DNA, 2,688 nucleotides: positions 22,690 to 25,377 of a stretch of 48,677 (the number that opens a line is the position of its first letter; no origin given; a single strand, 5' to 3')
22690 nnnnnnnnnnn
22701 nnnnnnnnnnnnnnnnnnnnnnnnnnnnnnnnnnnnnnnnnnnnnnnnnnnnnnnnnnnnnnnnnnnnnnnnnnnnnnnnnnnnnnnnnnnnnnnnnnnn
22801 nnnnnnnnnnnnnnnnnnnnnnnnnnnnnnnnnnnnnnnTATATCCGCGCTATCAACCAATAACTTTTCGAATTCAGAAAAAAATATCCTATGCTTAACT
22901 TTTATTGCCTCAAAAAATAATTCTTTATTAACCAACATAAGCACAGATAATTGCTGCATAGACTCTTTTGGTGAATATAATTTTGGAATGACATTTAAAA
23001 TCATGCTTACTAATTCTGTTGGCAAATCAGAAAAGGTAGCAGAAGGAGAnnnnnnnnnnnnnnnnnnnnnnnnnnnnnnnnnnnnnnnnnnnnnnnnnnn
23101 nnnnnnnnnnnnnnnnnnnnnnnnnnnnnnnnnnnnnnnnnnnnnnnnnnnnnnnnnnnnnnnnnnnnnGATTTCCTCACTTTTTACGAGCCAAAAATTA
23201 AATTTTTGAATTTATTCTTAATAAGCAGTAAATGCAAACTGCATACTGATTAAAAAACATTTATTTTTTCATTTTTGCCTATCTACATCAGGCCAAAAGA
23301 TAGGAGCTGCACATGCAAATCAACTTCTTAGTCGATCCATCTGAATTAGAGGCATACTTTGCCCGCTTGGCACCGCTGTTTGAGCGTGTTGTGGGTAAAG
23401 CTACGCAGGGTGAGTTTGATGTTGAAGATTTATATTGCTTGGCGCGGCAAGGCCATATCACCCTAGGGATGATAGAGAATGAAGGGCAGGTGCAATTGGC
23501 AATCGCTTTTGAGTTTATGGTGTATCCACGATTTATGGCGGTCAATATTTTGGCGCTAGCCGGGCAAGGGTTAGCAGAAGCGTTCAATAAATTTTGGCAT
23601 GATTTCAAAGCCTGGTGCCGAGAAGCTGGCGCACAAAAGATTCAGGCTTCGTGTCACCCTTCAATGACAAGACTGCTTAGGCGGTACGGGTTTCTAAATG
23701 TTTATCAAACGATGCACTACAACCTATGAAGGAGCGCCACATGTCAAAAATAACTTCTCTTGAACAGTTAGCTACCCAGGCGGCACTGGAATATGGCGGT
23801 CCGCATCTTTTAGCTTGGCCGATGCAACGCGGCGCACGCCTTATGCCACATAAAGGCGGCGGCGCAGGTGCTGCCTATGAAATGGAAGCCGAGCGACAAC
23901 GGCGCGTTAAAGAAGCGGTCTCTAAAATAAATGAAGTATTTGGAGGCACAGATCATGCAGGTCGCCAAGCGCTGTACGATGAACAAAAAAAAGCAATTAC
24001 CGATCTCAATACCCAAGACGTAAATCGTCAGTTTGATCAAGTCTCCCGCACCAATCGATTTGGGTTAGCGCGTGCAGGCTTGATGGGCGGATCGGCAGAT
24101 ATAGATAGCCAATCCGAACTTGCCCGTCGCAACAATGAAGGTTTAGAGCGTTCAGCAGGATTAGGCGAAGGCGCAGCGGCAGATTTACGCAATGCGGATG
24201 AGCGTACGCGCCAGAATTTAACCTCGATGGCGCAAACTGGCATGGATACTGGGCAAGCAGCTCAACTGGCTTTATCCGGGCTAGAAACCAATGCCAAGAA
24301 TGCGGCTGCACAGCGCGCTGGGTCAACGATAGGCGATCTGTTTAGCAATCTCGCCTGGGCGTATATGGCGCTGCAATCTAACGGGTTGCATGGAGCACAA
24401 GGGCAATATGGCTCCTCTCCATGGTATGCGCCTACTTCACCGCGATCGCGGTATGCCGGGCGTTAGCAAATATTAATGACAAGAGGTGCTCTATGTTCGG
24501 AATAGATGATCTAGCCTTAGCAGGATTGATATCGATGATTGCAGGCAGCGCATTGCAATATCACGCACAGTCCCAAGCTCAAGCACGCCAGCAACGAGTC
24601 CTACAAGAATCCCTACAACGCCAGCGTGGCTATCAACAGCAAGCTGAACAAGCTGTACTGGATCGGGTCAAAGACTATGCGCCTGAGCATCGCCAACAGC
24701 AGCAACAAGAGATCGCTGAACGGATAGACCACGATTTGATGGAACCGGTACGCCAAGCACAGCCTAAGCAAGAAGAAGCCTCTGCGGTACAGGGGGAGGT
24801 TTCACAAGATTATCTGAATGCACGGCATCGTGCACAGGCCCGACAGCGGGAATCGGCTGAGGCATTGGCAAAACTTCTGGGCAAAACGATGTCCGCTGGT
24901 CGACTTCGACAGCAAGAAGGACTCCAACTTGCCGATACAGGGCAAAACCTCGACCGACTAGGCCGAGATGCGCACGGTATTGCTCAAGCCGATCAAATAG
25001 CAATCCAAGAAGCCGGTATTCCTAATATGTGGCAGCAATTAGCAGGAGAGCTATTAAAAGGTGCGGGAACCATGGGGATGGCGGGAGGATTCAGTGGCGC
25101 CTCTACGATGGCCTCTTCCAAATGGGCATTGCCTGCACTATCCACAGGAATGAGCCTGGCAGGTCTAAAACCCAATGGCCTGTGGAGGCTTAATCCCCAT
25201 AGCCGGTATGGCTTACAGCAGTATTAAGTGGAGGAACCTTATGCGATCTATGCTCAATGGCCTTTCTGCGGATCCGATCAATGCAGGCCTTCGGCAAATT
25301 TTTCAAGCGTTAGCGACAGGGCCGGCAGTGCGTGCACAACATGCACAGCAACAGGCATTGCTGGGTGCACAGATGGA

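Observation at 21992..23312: Moron 2: second antisense F-box-LRR gene between tail-structure and internal-virion genes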

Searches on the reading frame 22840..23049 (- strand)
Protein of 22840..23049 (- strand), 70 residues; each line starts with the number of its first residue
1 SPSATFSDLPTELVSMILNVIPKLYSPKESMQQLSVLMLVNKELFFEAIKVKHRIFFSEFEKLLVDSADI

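Call 41: search_protein_families(library=pfam, proteins=[window:22840-23049:-], max_evalue=10)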
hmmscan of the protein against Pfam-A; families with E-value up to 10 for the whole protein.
seq(70 aa): 1 family
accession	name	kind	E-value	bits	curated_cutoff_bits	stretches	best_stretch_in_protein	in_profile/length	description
PF11212.13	DUF2999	-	0.1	13.4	25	1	15-50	30-65/82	Protein of unknown function (DUF2999)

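Call 43: search_solved_structures(query=A4, max_evalue=10, show_alignments=5)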
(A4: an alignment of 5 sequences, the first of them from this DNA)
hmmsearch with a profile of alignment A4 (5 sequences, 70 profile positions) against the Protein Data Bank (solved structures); distinct sequences matched with E-value up to 10: 5.
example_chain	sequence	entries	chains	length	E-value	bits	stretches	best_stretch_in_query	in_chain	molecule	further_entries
2h7f_X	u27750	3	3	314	0.45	13.6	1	20-52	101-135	DNA topoisomerase 1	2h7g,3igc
2ga1_A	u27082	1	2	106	0.61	13.2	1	7-29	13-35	Protein of unknown function DUF433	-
9k85_A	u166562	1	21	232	0.7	13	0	36-57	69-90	Fiber-n6-Zn1-HEHE-46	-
1a41_A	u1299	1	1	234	0.88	12.6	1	25-52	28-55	TOPOISOMERASE I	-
4om7_A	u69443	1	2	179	0.88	12.6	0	11-39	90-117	Toll-like receptor 6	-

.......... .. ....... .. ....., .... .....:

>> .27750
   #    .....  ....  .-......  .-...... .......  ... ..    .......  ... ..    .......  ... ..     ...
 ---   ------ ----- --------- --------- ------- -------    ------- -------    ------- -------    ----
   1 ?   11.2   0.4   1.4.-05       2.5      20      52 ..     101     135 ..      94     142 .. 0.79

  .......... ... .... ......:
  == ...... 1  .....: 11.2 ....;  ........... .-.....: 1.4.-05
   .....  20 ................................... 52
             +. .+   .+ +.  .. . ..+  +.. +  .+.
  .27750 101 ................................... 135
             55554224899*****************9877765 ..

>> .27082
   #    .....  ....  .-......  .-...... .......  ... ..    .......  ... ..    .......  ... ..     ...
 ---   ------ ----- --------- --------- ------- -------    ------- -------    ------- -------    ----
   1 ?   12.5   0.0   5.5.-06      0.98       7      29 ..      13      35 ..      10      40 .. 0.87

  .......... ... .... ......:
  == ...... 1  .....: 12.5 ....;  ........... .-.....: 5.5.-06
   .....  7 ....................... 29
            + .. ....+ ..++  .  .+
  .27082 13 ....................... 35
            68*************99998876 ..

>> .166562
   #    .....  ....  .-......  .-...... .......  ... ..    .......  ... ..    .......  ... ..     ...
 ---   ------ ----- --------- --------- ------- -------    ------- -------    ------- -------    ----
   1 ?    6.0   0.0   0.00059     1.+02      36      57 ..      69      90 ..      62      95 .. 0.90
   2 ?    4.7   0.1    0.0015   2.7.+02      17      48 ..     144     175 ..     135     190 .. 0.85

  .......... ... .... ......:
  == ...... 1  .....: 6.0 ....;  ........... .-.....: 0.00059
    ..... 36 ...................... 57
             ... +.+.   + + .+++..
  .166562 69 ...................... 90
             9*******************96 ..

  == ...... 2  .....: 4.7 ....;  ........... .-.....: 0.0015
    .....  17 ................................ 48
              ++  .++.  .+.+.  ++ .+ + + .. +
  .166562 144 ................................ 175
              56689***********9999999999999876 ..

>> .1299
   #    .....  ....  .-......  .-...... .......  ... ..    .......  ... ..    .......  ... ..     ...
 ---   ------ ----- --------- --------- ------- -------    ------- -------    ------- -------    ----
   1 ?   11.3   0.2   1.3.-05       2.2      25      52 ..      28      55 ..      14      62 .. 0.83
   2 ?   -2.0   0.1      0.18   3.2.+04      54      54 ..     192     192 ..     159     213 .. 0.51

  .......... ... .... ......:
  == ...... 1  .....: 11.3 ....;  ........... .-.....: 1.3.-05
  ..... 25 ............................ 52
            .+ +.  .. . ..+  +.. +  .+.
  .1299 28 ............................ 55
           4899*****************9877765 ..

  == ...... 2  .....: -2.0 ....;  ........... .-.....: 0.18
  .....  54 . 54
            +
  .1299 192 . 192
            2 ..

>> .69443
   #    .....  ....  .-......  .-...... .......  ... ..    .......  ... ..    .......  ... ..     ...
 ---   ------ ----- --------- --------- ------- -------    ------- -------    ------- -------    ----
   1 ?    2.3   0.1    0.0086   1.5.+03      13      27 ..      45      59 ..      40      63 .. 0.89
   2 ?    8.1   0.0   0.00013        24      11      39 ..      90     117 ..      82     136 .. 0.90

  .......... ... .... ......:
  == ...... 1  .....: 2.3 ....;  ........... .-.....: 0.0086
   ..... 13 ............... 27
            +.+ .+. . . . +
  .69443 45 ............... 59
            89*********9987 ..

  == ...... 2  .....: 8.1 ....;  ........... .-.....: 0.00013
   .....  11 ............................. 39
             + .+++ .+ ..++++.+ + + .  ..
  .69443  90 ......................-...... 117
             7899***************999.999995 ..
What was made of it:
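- On F-box domain (Pfam PF00646 / PF12937): An N-terminal HMM finds no F-box chain in PDB (call 43).
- An HMM of the N-terminus finds no F-box protein in PDB (call 43).
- Tried and rejected: An HMM of the N-terminus against PDB gave only chance-level hits: poxvirus topoisomerase, DUF433 and TLR6 (call 43).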

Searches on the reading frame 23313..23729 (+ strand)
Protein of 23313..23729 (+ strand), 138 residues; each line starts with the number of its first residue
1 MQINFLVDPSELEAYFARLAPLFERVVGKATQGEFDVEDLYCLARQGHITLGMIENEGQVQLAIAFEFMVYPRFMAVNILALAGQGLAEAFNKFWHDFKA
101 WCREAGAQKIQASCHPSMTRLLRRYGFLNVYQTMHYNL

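Call 5: search_protein_families(library=pfam, proteins=[window:23313-23729:+], max_evalue=1)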
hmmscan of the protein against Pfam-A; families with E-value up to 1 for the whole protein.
window:23313-23729:+ (138 aa): 0 families

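Call 10: search_protein_families(library=phrogs, proteins=[window:23313-23729:+], max_evalue=0.01)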
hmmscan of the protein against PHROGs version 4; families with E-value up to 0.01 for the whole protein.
window:23313-23729:+ (138 aa): 0 families

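Call 59: search_protein_families(library=ncbifam, proteins=[window:23313-23729:+], max_evalue=0.1)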
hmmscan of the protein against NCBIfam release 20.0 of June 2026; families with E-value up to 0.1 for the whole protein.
window:23313-23729:+ (138 aa): 0 families

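Call 88: search_dna_similar(query=window:23313-23729:+, collection=phages, mode=protein, max_evalue=0.001, max_rows=12)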
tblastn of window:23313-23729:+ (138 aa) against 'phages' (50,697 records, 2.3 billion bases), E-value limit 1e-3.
Records with a match: 2; places in all: 2; records where one place covers at least 80% of the query: 2.
Best place of each record, by identity: <60% 2.
By first word of the organism name: Caudoviricetes 1; Microcystis 1.
By host as written in the record: - 1; Microcystis elabens 1.
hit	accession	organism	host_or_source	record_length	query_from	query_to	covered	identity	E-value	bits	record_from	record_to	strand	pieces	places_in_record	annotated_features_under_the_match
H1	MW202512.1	Caudoviricetes sp.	Manatee Spring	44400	16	132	85%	29.7%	7e-7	52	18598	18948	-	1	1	putative acyltransferase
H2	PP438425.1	Microcystis phage Mel-JY34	Microcystis elabens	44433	11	128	86%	26.2%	1e-4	46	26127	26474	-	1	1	hypothetical protein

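Call 90: get_annotated_region(hit=H2, flank=5000)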
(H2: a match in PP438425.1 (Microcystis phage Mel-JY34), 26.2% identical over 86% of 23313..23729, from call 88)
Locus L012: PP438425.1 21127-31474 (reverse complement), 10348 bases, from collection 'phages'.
description: Microcystis phage Mel-JY34, complete genome.
organism: Microcystis phage Mel-JY34 (NCBI taxid 3128145)
taxonomy: Viruses; Duplodnaviria; Heunggongvirae; Uroviricota; Caudoviricetes
host: Microcystis elabens; source: China; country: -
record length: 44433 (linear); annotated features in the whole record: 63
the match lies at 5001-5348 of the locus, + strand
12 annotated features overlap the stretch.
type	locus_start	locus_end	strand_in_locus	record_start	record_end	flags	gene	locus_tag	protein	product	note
CDS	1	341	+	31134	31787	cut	-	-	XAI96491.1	hypothetical protein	-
CDS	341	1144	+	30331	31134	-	-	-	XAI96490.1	putative tail fiber protein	-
CDS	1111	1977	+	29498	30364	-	-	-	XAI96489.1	hypothetical protein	-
CDS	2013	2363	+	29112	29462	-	-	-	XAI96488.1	hypothetical protein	-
CDS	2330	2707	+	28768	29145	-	-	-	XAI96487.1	hypothetical protein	-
CDS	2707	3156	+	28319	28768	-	-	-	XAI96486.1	holin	holin of 3TMs, for gene-transfer release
CDS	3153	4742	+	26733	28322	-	-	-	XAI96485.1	hypothetical protein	-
CDS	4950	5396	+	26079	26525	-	-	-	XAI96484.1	hypothetical protein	-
CDS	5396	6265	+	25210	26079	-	-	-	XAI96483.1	hypothetical protein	-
CDS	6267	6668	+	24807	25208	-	-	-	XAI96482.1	hypothetical protein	-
CDS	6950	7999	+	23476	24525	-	-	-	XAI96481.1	hypothetical protein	-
CDS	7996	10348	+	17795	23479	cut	-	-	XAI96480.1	hypothetical protein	-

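Call 91: get_annotated_region(hit=H1, flank=5000)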
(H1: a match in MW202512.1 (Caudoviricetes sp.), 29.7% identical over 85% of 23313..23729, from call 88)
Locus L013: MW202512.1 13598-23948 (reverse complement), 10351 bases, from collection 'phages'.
description: Podoviridae sp. isolate ctDrO704, complete genome.
organism: Caudoviricetes sp. (NCBI taxid 2832643)
taxonomy: Viruses; Duplodnaviria; Heunggongvirae; Uroviricota; Caudoviricetes
host: -; source: Manatee Spring; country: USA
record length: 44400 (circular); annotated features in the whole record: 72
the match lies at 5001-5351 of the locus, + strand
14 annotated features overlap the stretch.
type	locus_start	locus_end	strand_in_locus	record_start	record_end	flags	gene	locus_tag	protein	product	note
CDS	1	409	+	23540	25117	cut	-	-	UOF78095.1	tetratricopeptide repeat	-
CDS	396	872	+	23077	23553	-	-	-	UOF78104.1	endonuclease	-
CDS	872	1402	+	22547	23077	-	-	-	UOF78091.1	fkbm family methyltransferase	-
CDS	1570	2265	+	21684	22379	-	-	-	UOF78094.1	galT-like protein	-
CDS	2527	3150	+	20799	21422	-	-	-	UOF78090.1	hypothetical protein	-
CDS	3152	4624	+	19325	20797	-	-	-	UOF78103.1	phage stabilization protein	-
CDS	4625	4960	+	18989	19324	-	-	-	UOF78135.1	hypothetical protein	-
CDS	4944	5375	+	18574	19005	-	-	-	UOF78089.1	putative acyltransferase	-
CDS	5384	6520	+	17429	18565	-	-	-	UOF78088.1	multidrug/pheromone exporter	-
CDS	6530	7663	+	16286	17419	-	-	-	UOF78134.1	hypothetical protein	-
CDS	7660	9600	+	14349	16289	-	-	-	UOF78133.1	hypothetical protein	-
CDS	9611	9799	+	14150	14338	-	-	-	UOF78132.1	hypothetical protein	-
CDS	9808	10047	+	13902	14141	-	-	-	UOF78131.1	hypothetical protein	-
CDS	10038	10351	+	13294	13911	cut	-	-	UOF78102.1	chitinase A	-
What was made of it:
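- On Phage moron: Distant phages show the same adjacency (calls 90, 91).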

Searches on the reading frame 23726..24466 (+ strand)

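Call 5: search_protein_families(library=pfam, proteins=[window:23726-24466:+], max_evalue=1)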
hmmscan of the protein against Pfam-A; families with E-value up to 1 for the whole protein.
window:23726-24466:+ (246 aa): 2 families
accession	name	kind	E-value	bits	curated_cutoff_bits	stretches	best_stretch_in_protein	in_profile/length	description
PF04748.18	Polysacc_deac_2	-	0.023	14.2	27.5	1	17-88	38-108/212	Divergent polysaccharide deacetylase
PF05001.18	RNA_pol_Rpb1_R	-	0.36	11.6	20.3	1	231-240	4-13/14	RNA polymerase Rpb1 C-terminal repeat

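Call 10: search_protein_families(library=phrogs, proteins=[window:23726-24466:+], max_evalue=0.01)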
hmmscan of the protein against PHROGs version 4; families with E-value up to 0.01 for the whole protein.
window:23726-24466:+ (246 aa): 0 families

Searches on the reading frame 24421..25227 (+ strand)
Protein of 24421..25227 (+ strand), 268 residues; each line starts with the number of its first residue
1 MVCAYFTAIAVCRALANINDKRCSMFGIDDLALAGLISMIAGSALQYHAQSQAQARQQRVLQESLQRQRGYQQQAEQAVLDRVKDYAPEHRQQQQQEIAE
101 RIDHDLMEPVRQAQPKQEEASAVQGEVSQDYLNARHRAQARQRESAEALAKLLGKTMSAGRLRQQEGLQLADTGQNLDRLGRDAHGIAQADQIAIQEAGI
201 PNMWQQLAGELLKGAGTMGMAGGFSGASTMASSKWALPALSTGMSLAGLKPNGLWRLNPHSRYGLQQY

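Call 5: search_protein_families(library=pfam, proteins=[window:24421-25227:+], max_evalue=1)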
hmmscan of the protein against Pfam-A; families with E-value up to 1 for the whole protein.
window:24421-25227:+ (268 aa): 1 family
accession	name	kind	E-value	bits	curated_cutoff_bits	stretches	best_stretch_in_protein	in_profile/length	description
PF09012.17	FeoC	-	0.15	12.6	21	0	130-166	7-48/69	FeoC like transcriptional regulator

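Call 10: search_protein_families(library=phrogs, proteins=[window:24421-25227:+], max_evalue=0.01)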
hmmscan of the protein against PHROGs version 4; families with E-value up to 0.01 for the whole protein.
window:24421-25227:+ (268 aa): 0 families
